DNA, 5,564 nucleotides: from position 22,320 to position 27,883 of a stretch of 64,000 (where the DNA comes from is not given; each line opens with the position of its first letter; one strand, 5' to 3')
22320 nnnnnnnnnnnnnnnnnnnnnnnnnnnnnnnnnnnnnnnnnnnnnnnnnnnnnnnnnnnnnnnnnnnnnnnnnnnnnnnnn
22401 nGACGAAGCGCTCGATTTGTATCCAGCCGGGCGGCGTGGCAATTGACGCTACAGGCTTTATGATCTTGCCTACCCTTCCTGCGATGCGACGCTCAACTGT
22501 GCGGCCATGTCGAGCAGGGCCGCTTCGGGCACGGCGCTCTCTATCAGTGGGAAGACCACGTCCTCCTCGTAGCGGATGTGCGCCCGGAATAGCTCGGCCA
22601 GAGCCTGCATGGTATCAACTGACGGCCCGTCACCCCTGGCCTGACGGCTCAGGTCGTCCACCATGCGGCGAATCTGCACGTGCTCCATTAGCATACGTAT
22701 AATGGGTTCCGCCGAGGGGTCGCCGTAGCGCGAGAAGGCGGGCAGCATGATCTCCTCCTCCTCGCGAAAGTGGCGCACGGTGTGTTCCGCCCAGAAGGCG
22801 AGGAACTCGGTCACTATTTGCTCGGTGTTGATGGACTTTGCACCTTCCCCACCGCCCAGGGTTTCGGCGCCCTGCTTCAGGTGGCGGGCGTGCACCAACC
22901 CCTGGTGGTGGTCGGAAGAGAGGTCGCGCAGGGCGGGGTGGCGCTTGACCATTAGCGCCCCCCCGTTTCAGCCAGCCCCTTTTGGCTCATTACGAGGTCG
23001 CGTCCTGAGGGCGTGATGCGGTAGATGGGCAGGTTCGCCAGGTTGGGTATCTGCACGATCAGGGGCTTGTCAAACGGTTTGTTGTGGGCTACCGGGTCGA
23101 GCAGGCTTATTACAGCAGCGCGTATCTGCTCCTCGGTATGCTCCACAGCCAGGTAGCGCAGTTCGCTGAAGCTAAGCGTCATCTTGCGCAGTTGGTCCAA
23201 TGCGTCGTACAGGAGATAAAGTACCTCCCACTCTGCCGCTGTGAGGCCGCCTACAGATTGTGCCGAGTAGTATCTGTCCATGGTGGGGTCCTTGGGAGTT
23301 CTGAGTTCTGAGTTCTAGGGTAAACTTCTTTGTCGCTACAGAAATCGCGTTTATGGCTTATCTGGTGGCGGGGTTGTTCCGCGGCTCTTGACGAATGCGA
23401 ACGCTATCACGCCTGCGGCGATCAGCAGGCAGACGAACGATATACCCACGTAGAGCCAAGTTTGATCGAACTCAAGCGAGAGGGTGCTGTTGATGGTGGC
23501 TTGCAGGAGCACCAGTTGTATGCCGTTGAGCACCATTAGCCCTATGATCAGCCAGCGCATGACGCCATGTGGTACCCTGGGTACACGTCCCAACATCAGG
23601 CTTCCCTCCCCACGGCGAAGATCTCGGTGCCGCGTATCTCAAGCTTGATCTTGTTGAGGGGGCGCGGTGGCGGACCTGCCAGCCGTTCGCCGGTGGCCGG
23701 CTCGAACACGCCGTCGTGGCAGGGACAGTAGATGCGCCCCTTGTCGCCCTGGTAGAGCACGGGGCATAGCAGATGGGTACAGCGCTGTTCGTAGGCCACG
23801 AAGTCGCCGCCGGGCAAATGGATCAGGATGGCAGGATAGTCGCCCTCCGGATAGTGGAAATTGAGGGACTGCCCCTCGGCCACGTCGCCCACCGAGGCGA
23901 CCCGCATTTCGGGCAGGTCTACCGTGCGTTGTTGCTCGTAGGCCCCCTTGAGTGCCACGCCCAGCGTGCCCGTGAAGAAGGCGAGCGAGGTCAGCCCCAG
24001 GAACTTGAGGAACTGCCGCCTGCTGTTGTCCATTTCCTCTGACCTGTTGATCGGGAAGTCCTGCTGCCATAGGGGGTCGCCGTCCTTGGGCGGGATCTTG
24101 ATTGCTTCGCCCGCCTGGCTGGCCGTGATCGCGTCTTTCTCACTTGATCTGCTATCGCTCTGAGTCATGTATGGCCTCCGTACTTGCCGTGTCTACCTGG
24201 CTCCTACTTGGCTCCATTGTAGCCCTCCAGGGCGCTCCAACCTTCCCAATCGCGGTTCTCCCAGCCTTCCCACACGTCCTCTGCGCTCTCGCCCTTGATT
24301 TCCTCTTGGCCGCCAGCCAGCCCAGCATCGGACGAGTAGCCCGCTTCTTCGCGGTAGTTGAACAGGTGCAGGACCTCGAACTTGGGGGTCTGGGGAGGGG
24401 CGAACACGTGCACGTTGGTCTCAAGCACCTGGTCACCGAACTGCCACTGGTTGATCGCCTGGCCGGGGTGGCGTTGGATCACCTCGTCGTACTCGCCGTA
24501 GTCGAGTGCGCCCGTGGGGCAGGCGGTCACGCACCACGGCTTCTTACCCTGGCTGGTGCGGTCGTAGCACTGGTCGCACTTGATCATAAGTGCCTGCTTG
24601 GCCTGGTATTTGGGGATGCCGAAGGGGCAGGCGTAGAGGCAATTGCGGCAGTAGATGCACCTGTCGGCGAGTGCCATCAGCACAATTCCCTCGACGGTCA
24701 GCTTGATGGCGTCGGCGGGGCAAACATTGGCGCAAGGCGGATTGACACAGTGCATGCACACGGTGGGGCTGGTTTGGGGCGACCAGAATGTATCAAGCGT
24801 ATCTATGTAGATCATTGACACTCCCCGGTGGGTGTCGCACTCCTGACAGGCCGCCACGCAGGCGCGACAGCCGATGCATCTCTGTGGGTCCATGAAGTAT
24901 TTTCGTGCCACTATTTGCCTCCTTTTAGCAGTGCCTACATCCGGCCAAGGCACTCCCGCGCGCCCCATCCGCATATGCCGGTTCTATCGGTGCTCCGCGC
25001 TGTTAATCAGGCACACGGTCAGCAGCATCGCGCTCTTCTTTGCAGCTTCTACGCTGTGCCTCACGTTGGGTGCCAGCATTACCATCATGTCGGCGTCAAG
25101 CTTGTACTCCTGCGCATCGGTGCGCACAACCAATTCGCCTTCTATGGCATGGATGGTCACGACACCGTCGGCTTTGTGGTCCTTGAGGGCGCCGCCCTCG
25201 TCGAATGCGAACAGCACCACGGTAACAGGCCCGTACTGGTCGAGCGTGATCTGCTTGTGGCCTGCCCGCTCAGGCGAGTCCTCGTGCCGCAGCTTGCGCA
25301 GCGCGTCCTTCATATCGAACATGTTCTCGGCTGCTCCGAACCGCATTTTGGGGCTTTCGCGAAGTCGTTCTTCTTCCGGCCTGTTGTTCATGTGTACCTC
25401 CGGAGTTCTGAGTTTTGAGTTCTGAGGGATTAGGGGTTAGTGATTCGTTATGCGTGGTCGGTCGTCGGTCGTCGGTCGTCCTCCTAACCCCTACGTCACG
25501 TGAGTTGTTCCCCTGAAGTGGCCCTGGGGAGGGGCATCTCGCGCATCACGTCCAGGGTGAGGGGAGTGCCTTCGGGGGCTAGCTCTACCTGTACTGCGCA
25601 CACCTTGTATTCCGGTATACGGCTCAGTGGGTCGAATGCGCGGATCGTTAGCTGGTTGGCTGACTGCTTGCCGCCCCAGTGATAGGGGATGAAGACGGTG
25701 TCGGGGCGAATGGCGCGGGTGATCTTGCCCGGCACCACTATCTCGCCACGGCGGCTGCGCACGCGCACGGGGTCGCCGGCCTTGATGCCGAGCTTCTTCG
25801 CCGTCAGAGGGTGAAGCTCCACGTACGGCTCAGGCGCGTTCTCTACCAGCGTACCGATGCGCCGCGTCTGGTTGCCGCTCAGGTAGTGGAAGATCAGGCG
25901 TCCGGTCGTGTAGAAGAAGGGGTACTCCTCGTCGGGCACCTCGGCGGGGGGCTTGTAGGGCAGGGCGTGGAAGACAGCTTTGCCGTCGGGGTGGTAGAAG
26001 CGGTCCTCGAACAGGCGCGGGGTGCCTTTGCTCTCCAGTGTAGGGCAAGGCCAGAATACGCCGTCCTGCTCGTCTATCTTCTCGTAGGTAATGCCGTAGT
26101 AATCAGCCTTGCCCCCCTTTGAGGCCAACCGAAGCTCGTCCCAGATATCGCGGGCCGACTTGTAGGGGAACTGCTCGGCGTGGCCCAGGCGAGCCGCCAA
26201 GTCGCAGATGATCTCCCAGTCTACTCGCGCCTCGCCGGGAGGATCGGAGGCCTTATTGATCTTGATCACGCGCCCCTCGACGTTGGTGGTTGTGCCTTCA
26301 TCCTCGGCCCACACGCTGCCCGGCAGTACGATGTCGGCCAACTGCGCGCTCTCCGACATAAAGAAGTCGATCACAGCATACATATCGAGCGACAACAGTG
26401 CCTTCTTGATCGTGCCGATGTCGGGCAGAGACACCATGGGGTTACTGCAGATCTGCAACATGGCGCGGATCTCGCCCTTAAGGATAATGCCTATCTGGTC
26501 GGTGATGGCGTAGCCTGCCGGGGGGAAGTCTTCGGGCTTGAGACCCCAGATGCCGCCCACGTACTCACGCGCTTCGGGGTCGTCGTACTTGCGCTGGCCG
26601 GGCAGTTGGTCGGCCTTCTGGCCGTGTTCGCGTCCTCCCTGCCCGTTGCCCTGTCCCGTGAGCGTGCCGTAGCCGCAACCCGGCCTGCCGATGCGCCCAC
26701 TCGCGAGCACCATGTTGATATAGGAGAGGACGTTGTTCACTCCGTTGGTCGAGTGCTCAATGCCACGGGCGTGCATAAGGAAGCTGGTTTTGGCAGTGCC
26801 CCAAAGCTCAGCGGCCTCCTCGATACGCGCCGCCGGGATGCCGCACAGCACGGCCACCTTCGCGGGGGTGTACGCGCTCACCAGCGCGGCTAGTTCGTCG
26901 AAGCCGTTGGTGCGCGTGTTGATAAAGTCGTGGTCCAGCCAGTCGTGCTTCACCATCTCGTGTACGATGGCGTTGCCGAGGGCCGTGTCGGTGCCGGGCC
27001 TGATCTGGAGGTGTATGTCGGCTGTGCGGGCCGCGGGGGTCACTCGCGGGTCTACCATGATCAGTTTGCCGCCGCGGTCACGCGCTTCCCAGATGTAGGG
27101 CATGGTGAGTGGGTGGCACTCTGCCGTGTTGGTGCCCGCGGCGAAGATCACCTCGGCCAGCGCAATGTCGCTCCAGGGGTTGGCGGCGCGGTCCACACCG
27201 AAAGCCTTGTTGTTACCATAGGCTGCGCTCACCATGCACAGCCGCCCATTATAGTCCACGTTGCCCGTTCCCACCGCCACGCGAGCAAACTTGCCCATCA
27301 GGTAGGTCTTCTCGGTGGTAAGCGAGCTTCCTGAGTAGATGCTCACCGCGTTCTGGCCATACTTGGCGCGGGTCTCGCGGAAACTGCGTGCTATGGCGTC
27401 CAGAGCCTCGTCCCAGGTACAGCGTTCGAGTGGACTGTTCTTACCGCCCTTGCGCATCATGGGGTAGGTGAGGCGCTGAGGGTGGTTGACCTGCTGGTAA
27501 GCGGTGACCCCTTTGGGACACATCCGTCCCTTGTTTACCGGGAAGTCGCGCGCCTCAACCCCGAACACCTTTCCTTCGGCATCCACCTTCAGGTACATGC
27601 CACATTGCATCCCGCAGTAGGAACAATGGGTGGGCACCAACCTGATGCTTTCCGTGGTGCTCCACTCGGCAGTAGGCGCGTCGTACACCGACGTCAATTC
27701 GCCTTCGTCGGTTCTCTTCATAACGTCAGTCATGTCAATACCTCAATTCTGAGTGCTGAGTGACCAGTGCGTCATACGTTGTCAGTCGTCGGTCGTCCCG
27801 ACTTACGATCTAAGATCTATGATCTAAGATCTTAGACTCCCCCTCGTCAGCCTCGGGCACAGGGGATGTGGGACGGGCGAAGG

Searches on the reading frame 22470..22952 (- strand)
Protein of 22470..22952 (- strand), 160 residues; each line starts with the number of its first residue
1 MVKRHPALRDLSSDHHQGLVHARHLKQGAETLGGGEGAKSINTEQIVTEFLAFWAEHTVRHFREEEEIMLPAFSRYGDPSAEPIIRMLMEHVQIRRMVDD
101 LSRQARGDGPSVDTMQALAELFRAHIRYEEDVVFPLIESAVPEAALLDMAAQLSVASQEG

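Call 29: search_protein_families(library=pfam, proteins=[window:22470-22952:-], max_evalue=0.001)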
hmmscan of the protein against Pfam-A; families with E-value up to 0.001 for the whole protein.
window:22470-22952:- (160 aa): 1 family
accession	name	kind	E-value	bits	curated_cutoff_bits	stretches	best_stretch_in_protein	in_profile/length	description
PF01814.28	Hemerythrin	-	8e-17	62.3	25.3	1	15-137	9-127/127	Hemerythrin HHE cation binding domain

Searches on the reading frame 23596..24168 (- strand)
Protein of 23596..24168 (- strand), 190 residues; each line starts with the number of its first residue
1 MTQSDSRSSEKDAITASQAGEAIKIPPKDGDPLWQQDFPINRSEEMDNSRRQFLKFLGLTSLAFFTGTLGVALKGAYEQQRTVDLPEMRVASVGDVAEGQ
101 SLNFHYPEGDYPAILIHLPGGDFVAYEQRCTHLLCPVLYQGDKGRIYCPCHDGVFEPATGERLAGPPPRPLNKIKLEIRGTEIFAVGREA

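Call 30: search_protein_families(library=pfam, proteins=[window:23596-24168:-], max_evalue=0.001)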
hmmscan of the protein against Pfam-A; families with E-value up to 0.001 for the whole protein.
window:23596-24168:- (190 aa): 1 family
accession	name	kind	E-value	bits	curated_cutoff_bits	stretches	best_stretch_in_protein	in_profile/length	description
PF00355.32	Rieske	-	9.6e-11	41.9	20.3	1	89-173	4-86/88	Rieske [2Fe-2S] domain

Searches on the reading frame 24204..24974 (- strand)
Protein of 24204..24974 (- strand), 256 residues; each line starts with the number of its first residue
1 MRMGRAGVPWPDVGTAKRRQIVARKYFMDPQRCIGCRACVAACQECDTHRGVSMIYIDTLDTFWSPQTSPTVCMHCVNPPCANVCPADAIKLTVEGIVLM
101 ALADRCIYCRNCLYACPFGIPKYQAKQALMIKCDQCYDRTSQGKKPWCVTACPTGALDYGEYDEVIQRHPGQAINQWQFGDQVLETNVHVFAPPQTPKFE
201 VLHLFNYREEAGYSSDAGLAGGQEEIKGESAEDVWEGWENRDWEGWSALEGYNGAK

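Call 30: search_protein_families(library=pfam, proteins=[window:24204-24974:-], max_evalue=0.001)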
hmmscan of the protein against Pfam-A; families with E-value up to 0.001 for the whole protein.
window:24204-24974:- (256 aa): 10 families
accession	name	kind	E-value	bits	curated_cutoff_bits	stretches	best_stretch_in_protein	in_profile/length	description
PF13247.11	Fer4_11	-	2.4e-21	76.2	26.2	1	69-161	6-99/100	4Fe-4S dicluster domain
PF00037.32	Fer4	-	2.4e-12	46.6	21.1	2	104-120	6-22/24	4Fe-4S binding domain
PF12838.12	Fer4_7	-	3.9e-11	43.7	27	1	73-120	2-52/52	4Fe-4S dicluster domain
PF12837.12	Fer4_6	-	3.1e-09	36.8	25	1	28-43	4-19/24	4Fe-4S binding domain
PF13237.11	Fer4_10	-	3.6e-09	36.8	25.5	1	69-117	5-53/53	4Fe-4S dicluster domain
PF13187.11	Fer4_9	-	1.7e-08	34.8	27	1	105-156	1-51/52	4Fe-4S dicluster domain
PF12797.12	Fer4_2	-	1.3e-06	28.4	24.5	1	25-43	2-20/22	4Fe-4S binding domain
PF25160.1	LdpA_Fe-S-bd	-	5e-06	26.7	27.6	1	78-120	6-42/49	LdpA Fe-S cluster-binding domain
PF13484.11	Fer4_16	-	0.00013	23.1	30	0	148-162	8-21/66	4Fe-4S double cluster binding domain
PF13534.11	Fer4_17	-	0.00039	21.3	22.2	0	100-120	40-60/61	4Fe-4S dicluster domain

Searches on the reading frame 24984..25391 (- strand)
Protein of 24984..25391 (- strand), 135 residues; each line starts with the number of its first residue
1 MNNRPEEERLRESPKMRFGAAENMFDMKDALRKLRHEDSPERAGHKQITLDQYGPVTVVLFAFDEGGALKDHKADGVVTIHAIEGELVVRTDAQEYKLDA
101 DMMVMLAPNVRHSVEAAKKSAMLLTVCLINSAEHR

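Call 30: search_protein_families(library=pfam, proteins=[window:24984-25391:-], max_evalue=0.001)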
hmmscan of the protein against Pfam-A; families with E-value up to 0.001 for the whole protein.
window:24984-25391:- (135 aa): 1 family
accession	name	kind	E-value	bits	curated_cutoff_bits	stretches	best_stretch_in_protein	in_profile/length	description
PF07883.17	Cupin_2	-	2.5e-06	27.6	27.2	1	60-125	2-68/70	Cupin domain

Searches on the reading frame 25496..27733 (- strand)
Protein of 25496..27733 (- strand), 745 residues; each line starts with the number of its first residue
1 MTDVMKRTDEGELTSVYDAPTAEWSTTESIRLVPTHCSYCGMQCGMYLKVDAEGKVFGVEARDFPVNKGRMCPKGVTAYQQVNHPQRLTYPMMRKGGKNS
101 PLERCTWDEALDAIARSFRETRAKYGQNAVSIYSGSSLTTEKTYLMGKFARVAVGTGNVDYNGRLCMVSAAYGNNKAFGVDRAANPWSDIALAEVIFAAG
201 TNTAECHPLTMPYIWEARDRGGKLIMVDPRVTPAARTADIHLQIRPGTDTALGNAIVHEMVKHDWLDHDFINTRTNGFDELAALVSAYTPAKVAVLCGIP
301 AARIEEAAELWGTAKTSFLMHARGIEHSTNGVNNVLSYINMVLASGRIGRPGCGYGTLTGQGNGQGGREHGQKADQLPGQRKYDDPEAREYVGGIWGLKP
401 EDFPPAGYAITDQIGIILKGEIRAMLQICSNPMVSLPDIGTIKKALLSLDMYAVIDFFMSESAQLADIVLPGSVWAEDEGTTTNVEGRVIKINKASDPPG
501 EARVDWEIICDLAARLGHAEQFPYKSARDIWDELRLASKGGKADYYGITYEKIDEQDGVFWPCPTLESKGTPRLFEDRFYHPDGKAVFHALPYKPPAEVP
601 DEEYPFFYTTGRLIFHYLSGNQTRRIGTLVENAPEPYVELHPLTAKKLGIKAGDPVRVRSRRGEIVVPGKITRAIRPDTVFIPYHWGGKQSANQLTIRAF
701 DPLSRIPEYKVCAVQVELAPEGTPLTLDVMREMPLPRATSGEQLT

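Call 30: search_protein_families(library=pfam, proteins=[window:25496-27733:-], max_evalue=0.001)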
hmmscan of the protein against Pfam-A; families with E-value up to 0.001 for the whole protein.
window:25496-27733:- (745 aa): 3 families
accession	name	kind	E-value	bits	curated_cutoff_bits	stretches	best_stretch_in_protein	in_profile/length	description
PF00384.28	Molybdopterin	-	6.6e-66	223.2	24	1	87-514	1-352/353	Molybdopterin oxidoreductase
PF01568.27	Molydop_binding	-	8.1e-32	110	26.8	1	606-713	1-110/110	Molydopterin dinucleotide binding domain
PF04879.21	Molybdop_Fe4S4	-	7.5e-14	51.9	22.7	1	32-84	3-55/55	Molybdopterin oxidoreductase Fe4S4 domain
